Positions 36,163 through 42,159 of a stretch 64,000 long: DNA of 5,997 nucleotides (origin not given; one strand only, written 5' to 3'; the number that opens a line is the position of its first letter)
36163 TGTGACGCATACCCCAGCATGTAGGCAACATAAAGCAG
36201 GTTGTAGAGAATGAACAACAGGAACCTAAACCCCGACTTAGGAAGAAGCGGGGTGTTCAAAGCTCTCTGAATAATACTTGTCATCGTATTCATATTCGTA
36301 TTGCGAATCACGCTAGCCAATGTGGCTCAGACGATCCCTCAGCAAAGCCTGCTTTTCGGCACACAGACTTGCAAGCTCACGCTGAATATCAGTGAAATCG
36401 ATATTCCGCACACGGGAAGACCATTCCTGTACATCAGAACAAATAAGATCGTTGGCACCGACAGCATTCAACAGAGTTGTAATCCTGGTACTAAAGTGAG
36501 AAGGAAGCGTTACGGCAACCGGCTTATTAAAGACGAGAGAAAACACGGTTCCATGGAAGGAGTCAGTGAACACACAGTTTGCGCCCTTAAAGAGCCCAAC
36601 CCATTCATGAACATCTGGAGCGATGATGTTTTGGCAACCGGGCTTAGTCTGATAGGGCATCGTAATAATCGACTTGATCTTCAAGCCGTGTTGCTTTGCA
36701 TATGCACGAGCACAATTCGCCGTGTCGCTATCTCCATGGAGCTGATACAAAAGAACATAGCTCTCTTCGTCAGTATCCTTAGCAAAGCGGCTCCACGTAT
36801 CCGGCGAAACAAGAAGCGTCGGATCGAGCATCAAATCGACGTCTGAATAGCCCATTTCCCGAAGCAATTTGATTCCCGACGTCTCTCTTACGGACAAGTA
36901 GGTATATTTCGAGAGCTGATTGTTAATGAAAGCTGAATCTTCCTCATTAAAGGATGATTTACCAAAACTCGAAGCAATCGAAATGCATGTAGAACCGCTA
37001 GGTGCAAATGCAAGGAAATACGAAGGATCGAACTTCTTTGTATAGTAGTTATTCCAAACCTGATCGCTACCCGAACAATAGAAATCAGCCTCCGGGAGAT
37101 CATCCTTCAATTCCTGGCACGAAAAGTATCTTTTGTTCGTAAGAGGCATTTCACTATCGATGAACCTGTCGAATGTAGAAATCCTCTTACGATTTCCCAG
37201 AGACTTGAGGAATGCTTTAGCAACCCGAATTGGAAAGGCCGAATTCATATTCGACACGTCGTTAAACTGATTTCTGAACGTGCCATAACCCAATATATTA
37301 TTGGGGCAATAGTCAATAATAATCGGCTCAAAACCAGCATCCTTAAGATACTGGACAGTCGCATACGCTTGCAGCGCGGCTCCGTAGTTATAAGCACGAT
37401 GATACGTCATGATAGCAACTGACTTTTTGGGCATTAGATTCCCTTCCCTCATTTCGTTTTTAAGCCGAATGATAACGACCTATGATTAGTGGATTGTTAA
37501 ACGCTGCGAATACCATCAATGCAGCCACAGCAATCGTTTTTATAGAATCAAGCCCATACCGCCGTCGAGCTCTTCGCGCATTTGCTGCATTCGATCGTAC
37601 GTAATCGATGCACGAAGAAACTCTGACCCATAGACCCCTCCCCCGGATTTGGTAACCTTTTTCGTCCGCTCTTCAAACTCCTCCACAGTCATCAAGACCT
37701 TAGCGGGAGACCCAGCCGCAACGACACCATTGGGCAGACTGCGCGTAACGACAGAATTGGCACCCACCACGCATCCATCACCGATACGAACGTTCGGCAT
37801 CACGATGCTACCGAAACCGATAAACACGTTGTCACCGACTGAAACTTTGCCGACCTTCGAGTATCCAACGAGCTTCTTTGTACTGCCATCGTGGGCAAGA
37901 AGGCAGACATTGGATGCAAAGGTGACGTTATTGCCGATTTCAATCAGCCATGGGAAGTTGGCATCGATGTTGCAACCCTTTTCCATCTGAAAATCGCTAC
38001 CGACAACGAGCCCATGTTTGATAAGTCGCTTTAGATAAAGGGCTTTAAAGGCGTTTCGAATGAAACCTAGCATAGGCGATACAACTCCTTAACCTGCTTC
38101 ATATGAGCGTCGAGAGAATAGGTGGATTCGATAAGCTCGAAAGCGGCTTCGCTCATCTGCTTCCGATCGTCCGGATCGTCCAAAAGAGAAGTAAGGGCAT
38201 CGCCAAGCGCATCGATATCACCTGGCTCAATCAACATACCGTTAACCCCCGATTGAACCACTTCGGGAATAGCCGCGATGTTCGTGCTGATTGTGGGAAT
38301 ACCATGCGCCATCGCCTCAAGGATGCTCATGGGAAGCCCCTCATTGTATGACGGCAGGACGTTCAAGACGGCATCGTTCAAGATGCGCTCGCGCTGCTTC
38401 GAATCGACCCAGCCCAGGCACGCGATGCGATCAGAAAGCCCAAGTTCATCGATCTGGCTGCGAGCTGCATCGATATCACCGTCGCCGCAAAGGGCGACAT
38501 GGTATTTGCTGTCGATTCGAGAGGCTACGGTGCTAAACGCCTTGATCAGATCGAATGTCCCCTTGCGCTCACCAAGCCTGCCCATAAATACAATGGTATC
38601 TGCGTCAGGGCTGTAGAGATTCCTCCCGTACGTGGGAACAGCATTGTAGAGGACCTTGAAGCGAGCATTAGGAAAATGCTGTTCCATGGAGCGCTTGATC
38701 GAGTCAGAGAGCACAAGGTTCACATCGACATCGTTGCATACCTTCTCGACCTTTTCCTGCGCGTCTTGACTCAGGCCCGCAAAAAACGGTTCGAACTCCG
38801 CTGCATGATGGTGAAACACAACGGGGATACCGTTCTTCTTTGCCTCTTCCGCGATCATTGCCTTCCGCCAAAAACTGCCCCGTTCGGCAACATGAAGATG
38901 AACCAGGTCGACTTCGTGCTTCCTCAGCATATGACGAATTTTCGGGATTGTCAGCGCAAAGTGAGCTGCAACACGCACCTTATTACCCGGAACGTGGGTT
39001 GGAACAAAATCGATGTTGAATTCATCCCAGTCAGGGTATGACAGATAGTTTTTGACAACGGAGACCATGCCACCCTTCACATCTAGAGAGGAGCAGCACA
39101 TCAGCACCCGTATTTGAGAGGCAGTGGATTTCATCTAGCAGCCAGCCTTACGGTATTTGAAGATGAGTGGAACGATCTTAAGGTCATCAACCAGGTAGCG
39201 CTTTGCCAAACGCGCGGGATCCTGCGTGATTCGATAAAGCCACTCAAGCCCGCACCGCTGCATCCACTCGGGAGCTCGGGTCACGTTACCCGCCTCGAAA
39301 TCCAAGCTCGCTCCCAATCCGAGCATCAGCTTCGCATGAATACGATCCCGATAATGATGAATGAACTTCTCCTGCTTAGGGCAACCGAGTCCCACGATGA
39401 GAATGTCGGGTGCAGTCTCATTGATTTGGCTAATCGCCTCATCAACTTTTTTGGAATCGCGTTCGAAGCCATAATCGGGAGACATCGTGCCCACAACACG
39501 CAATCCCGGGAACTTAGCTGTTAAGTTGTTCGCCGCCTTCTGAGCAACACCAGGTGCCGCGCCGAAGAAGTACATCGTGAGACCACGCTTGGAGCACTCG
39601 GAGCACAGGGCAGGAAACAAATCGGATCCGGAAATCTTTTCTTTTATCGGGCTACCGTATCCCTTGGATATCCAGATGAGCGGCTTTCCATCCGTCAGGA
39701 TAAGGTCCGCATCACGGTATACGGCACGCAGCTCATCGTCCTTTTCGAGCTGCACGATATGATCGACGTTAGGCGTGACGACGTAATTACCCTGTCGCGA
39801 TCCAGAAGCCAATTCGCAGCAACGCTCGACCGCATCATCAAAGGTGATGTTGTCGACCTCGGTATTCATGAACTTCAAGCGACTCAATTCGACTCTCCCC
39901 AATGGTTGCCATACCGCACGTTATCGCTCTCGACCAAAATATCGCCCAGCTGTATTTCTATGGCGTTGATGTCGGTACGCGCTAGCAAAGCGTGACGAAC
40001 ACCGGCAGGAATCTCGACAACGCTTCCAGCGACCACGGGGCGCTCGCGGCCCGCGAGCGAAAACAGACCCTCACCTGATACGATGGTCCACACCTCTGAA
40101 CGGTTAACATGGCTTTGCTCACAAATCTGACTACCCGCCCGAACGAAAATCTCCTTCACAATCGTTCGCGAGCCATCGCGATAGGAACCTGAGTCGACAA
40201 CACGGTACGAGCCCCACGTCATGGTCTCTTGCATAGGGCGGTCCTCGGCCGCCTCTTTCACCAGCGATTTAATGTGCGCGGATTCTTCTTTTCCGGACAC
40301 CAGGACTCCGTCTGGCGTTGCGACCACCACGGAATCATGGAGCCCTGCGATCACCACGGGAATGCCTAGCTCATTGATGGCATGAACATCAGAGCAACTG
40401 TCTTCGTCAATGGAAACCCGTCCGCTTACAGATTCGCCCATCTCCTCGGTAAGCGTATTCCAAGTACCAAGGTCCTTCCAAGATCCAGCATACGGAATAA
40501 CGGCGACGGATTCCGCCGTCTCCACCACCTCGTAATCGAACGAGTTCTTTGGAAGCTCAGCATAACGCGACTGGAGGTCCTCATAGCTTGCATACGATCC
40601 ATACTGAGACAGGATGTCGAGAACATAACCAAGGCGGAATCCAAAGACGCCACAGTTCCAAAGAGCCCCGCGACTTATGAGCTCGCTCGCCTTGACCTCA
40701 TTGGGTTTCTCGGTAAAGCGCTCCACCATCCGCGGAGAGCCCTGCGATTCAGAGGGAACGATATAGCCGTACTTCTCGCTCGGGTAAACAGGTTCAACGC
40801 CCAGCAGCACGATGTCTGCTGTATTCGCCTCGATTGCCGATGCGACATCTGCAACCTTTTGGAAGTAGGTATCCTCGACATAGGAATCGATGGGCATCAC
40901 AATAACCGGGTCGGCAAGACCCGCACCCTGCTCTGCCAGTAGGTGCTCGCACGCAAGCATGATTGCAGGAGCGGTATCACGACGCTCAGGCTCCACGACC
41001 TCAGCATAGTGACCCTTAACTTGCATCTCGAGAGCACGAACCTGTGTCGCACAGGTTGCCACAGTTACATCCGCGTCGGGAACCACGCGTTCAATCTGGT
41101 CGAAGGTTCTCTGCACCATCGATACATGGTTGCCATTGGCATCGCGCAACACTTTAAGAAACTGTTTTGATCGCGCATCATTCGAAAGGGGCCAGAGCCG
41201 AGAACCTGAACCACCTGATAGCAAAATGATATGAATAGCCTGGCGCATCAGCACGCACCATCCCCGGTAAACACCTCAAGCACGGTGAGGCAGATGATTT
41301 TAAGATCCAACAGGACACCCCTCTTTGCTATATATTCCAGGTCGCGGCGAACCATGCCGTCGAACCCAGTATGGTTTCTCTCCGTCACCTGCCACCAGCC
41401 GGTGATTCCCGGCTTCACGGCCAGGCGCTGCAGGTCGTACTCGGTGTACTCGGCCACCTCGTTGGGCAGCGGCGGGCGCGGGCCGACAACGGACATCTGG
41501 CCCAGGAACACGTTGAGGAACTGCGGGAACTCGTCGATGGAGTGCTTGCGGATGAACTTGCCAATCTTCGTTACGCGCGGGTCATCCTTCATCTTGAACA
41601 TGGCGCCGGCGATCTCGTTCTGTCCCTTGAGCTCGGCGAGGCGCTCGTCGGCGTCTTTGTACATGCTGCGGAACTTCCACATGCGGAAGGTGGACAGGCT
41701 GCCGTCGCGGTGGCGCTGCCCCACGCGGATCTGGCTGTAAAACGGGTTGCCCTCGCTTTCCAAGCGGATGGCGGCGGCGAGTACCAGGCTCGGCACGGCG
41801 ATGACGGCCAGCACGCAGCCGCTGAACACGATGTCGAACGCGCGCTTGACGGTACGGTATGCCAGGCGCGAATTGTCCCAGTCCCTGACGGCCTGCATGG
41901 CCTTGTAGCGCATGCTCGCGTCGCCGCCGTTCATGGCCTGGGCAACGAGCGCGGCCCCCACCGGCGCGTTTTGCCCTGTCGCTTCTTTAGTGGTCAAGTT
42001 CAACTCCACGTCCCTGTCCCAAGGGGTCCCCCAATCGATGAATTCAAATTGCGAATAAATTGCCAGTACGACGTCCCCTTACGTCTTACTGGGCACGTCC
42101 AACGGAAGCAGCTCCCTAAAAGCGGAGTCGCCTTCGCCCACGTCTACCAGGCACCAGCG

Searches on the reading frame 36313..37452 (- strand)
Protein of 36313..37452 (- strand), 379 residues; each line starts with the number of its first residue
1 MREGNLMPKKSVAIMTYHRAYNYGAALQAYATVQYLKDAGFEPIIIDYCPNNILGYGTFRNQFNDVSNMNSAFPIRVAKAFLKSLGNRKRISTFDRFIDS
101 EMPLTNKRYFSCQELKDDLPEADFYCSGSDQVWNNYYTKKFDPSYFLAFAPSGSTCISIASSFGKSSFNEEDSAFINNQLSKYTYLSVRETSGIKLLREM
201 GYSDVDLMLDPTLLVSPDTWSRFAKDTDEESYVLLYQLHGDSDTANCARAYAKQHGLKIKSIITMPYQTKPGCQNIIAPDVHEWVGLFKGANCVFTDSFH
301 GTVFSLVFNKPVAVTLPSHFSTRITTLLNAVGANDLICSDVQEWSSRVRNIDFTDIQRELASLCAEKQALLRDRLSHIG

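Call 10: search_protein_families(library=pfam, proteins=[window:36313-37452:-], max_evalue=0.01)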
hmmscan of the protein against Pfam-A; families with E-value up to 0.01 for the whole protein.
window:36313-37452:- (379 aa): 1 family
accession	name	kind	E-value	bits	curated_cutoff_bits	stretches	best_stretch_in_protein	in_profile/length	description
PF04230.19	PS_pyruv_trans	-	7.6e-41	141.3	25.3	1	22-314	1-275/280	Polysaccharide pyruvyl transferase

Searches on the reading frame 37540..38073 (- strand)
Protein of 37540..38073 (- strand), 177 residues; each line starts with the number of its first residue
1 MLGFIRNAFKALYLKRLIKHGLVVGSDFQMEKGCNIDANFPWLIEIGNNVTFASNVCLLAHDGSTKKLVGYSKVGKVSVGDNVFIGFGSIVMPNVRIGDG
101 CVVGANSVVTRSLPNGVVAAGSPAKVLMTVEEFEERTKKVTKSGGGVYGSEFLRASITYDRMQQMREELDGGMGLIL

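Call 10: search_protein_families(library=pfam, proteins=[window:37540-38073:-], max_evalue=0.01)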
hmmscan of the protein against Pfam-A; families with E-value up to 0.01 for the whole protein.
window:37540-38073:- (177 aa): 3 families
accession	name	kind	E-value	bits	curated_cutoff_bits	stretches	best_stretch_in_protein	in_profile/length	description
PF00132.30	Hexapep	-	5.5e-13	48.5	27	1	77-111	2-36/36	Bacterial transferase hexapeptide (six repeats)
PF14602.12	Hexapep_2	-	2e-09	37.5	27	1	77-111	2-34/34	Hexapeptide repeat of succinyl-transferase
PF25084.1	LbH_EIF2B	-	0.0041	17.5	54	0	77-108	45-92/105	EIF2B subunit epsilon LbH domain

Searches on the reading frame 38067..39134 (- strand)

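Call 10: search_protein_families(library=pfam, proteins=[window:38067-39134:-], max_evalue=0.01)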
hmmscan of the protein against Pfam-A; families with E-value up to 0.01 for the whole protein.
window:38067-39134:- (355 aa): 6 families
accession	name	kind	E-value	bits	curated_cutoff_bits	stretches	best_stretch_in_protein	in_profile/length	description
PF00534.26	Glycos_transf_1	-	5.8e-37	127.3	26.4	1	177-332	14-170/172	Glycosyl transferases group 1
PF13692.12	Glyco_trans_1_4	-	4.3e-34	118.2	27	1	179-320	2-142/142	Glycosyl transferases group 1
PF13439.12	Glyco_transf_4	-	3.7e-12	47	28.5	1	47-168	45-168/170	Glycosyltransferase Family 4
PF13524.12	Glyco_trans_1_2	-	6.7e-07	29.8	25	1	237-348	29-142/144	Glycosyl transferase-like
PF20706.3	GT4-conflict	-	9.2e-07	28.6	26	1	143-329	158-366/385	Family 4 Glycosyltransferase in conflict systems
PF13579.12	Glyco_trans_4_4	-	3e-05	24.8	29.7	1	33-164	29-157/158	Glycosyl transferase 4-like domain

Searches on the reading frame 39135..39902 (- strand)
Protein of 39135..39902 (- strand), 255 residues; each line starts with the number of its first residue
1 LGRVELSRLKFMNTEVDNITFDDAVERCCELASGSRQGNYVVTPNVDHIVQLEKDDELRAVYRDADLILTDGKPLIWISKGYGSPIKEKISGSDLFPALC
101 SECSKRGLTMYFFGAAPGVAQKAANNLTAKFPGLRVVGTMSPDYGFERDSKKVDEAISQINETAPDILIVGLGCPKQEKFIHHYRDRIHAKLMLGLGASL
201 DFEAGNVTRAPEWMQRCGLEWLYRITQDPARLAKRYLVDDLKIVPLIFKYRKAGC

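Call 10: search_protein_families(library=pfam, proteins=[window:39135-39902:-], max_evalue=0.01)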
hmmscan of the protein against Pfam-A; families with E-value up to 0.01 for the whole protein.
window:39135-39902:- (255 aa): 1 family
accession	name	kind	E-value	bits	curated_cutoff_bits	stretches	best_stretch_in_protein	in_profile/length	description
PF03808.19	Glyco_tran_WecG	-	2.7e-64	216.5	27.4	1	65-236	1-168/168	Glycosyl transferase WecG/TagA/CpsF family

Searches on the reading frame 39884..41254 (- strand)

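Call 10: search_protein_families(library=pfam, proteins=[window:39884-41254:-], max_evalue=0.01)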
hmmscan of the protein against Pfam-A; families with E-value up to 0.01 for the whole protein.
window:39884-41254:- (456 aa): 4 families
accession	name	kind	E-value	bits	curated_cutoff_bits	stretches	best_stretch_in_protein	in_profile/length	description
PF00483.29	NTP_transferase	-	3.2e-28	99.4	21.2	1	10-271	3-238/245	Nucleotidyl transferase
PF01050.24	MannoseP_isomer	-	6.6e-11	42.9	23.6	1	346-448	15-114/116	Mannose-6-phosphate isomerase C-terminal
PF07883.17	Cupin_2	-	5.7e-07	29.6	27.2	1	378-428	12-61/70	Cupin domain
PF22640.1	ManC_GMP_beta-helix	-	2.4e-05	24.6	27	1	300-334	20-54/55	MannoseP isomerase/GMP-like beta-helix domain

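Call 11: search_protein_families(library=ncbifam, proteins=[window:39884-41254:-], max_evalue=0.01)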
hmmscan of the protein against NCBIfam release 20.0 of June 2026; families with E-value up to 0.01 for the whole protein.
window:39884-41254:- (456 aa): 8 families
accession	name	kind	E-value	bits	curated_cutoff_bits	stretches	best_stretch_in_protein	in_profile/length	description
TIGR01479.1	GMP_PMI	equivalog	1e-64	219.1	372.95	1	9-450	3-463/467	mannose-1-phosphate guanylyltransferase/mannose-6-phosphate isomerase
NF012004.0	PRK15460.1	equivalog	8.5e-43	146.7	859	1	6-453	5-476/478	mannose-1-phosphate guanyltransferase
TIGR03992.1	Arch_glmU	subfamily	5.8e-07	28.7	292.1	1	9-197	3-165/393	bifunctional sugar-1-phosphate nucleotidylyltransferase/acetyltransferase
NF010933.0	PRK14353.1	equivalog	1.8e-06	26.8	505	1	5-217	4-190/453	bifunctional UDP-N-acetylglucosamine diphosphorylase/glucosamine-1-phosphate N-acetyltransferase GlmU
NF041173.1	Sug_nt_acttase_Thmprot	equivalog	3.6e-06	26.2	600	1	8-266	2-219/405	bifunctional sugar-1-phosphate nucleotidylyltransferase/acetyltransferase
TIGR02091.1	glgC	equivalog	0.0004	19.6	424.9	0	175-268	167-252/364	glucose-1-phosphate adenylyltransferase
NF045697.1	MurNAcPUrMurU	equivalog_domain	0.0032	16.9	370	1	11-152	2-133/229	N-acetylmuramate alpha-1-phosphate uridylyltransferase MurU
NF003670.0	PRK05293.1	equivalog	0.0097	14.9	470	0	158-332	159-316/382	glucose-1-phosphate adenylyltransferase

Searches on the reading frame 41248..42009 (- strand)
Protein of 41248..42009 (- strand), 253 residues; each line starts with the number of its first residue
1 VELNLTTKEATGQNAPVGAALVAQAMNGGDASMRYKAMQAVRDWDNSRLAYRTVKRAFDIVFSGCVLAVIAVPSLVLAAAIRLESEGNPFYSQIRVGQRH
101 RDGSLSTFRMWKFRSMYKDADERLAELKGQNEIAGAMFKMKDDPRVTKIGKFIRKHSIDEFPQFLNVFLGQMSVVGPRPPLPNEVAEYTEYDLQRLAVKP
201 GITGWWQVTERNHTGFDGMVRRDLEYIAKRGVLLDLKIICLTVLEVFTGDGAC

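Call 10: search_protein_families(library=pfam, proteins=[window:41248-42009:-], max_evalue=0.01)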
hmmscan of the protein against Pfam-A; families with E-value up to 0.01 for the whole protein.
window:41248-42009:- (253 aa): 1 family
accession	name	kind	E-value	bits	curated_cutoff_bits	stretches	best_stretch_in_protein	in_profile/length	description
PF02397.22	Bac_transf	-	3.4e-61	206.3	27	1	55-247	1-178/179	Bacterial sugar transferase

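Call 11: search_protein_families(library=ncbifam, proteins=[window:41248-42009:-], max_evalue=0.01)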
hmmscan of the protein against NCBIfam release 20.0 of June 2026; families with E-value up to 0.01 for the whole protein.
window:41248-42009:- (253 aa): 10 families
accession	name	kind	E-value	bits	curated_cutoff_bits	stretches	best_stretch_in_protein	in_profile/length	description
TIGR03025.1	EPS_sugtrans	subfamily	1.2e-76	258.8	295.55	1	50-252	253-444/445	exopolysaccharide biosynthesis polyprenyl glycosylphosphotransferase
TIGR03023.1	WcaJ_sugtrans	equivalog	1.5e-62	212.3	410.75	1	50-252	258-452/453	undecaprenyl-phosphate glucose phosphotransferase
TIGR03022.1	WbaP_sugtrans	subfamily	3.7e-62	211.1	403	1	51-252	255-455/456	undecaprenyl-phosphate galactose phosphotransferase WbaP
NF041877.1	EPS_EpsZ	equivalog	1.4e-60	205.3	800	1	53-252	264-458/459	exopolysaccharide biosynthesis polyisoprenyl-phosphate hexose-1-phosphate transferase EpsZ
NF052601.1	undeca_RfbP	equivalog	3e-58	197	330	1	34-244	24-233/244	undecaprenyl-phosphate galactose phosphotransferase family protein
TIGR03013.1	EpsB_2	subfamily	4.4e-41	141.4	393.35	1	51-251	251-441/443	TIGR03013 family XrtA/PEP-CTERM system glycosyltransferase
NF011751.0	PRK15204.1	equivalog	5.6e-38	130.7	907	1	48-252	273-475/476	undecaprenyl-phosphate galactose phosphotransferase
NF007518.0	PRK10124.1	equivalog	1.9e-35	122.5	684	1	52-250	271-461/464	undecaprenyl-phosphate glucose phosphotransferase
NF050817.1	PolSacchBiosHfsE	equivalog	4.9e-32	111.3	750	1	52-244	269-457/467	polysaccharide biosynthesis protein HfsE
NF045514.1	glycotran_HepC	equivalog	4.5e-15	55.5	140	1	48-179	110-211/220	heterocyst development glycosyltransferase HepC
